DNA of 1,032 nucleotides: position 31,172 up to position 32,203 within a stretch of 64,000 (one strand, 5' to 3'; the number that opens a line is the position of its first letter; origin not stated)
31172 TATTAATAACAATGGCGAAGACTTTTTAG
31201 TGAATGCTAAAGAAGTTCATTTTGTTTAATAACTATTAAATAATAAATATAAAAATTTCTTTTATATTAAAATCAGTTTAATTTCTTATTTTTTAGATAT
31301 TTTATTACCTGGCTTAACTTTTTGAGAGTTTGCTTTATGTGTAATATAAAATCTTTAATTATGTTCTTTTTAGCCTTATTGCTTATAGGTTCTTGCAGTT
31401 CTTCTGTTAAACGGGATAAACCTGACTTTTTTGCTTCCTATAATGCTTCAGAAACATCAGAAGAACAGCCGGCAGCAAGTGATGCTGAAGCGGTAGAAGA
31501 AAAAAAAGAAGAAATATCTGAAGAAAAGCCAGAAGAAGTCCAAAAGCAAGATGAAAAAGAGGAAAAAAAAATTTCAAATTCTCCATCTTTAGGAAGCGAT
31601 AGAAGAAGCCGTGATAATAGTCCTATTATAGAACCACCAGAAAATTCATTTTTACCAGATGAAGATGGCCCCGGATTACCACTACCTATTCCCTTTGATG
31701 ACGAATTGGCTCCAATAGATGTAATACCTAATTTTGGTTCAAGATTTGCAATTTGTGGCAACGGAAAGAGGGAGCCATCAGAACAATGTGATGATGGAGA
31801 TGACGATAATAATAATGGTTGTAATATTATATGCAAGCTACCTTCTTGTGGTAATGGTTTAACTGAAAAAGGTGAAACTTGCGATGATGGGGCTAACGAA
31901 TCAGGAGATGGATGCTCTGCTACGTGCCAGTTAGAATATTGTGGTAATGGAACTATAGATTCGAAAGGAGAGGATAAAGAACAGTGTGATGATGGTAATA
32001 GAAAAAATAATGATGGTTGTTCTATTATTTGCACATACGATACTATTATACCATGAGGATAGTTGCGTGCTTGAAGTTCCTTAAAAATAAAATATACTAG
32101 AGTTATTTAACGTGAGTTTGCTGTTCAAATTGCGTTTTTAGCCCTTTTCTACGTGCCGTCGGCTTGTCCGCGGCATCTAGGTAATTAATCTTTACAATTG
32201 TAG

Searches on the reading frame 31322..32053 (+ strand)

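Call 59: search_protein_families(library=pfam, proteins=[window:31322-32053:+], max_evalue=0.0001)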
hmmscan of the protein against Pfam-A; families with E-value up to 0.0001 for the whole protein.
window:31322-32053:+ (244 aa): 1 family
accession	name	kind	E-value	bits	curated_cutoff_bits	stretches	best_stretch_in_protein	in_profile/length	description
PF13948.11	DUF4215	-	2.1e-12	47.6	27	1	170-203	16-47/47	Domain of unknown function (DUF4215)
